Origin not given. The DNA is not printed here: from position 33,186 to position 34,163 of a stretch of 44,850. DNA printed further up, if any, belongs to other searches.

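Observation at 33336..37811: Two paralogous PilZ-like proteins sharing a conserved, unrecognised C-terminal domain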

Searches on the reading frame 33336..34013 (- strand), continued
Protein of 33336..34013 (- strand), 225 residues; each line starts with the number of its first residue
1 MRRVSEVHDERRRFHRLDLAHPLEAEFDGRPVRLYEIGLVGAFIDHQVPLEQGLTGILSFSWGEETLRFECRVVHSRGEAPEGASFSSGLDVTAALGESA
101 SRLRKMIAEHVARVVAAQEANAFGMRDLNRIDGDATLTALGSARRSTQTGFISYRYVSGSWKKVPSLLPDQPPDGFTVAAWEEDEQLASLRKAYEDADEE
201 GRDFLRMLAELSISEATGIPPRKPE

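Call 42: find_related_loci(query=A1, collection=genome_contigs, flank=6000)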
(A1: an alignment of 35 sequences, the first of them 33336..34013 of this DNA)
Query A1 (225 aa) in genome_contigs; peptide patterns used: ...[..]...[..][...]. (x = any residue, [..] = any of these).
251 stretches matched a pattern; 228 encode a relative of the query (tblastn E <= 1e-3); the best 80 are kept; 80 distinct loci.
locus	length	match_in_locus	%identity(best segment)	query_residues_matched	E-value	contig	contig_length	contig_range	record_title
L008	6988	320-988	68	4-223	2e-92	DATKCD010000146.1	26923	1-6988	MAG TPA_asm: Thermoanaerobaculia bacterium isolate SMAG_U14437 k141_227141, whole genome shotgun sequence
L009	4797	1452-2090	63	4-219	8e-81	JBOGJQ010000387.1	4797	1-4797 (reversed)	MAG: Thermoanaerobaculia bacterium isolate M3-S_maxbin2.bin.118 k127_609008, whole genome shotgun sequence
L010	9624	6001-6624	45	7-212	1e-49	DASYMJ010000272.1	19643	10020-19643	MAG TPA_asm: Thermoanaerobaculia bacterium isolate SMAG_U4372 k141_73325, whole genome shotgun sequence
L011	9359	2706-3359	43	10-224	1e-48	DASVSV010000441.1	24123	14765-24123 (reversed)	MAG TPA_asm: Thermoanaerobaculia bacterium isolate SMAG_U3271 k141_385558, whole genome shotgun sequence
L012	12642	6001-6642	43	1-213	1e-47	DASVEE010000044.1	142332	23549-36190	MAG TPA_asm: Thermoanaerobaculia bacterium isolate SMAG_U2052 k141_1707988, whole genome shotgun sequence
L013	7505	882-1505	43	7-212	1e-46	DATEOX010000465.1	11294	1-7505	MAG TPA_asm: Thermoanaerobaculia bacterium isolate SMAG_U9006 k141_1157780, whole genome shotgun sequence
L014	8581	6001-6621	42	9-212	2e-46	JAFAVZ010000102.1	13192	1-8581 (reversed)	MAG: Acidobacteriota bacterium isolate CP_BM_RX_49 BM_RX_k147_5944544, whole genome shotgun sequence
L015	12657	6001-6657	42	2-216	7e-45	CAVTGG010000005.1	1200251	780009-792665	MAG: uncultured Acidobacteriota bacterium isolate MFD09212.bin.1.4 genome assembly, contig: contig_25123, whole genome s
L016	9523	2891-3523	41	7-214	1e-44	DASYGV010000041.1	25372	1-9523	MAG TPA_asm: Thermoanaerobaculia bacterium isolate SMAG_U4223 k141_677681, whole genome shotgun sequence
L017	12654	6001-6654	41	7-224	4e-44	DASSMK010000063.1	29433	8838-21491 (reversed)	MAG TPA_asm: Thermoanaerobaculia bacterium isolate SMAG_U1196 k141_1543112, whole genome shotgun sequence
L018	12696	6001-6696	37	10-225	6e-44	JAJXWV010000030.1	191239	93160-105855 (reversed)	MAG: Acidobacteria bacterium isolate BP6.bin107 NODE_86_length_191239_cov_2.632305, whole genome shotgun sequence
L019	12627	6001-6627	41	8-213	1e-43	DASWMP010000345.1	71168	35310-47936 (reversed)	MAG TPA_asm: Thermoanaerobaculia bacterium isolate SMAG_U3390 k141_84326, whole genome shotgun sequence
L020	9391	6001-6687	41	7-224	1e-43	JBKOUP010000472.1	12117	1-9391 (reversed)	MAG: Acidobacteriota bacterium isolate GM_HAYS_MAG_00023 GM_HAYS_000001023869, whole genome shotgun sequence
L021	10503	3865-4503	44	2-213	3e-42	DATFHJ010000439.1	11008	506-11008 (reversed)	MAG TPA_asm: Thermoanaerobaculia bacterium isolate SMAG_U8686 k141_1206853, whole genome shotgun sequence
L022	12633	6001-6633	42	7-216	7e-42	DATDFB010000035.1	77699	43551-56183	MAG TPA_asm: Thermoanaerobaculia bacterium isolate SMAG_U215 k141_640252, whole genome shotgun sequence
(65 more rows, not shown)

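Call 62: search_protein_families(library=pfam, alignment_id=A3, max_evalue=0.01)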
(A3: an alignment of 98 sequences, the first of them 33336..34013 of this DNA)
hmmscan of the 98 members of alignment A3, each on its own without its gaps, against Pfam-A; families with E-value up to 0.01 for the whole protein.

A. member 1, window:33336-34013:- (225 aa): 1 family
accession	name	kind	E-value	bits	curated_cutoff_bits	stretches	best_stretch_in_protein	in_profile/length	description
PF07238.19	PilZ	-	0.00085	20.1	22.5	1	10-80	1-76/102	PilZ domain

B. families by the number of members that match (of 98 scanned): 4 families
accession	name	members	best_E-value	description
PF07238.19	PilZ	66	2.8e-11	PilZ domain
PF24388.1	Permuted_GreAB-C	1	0.0022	Permuted GreAB-C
PF24881.1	DUF7739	1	0.0087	Domain of unknown function (DUF7739)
PF04978.18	MST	1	0.0092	Mycothiol-S-transferase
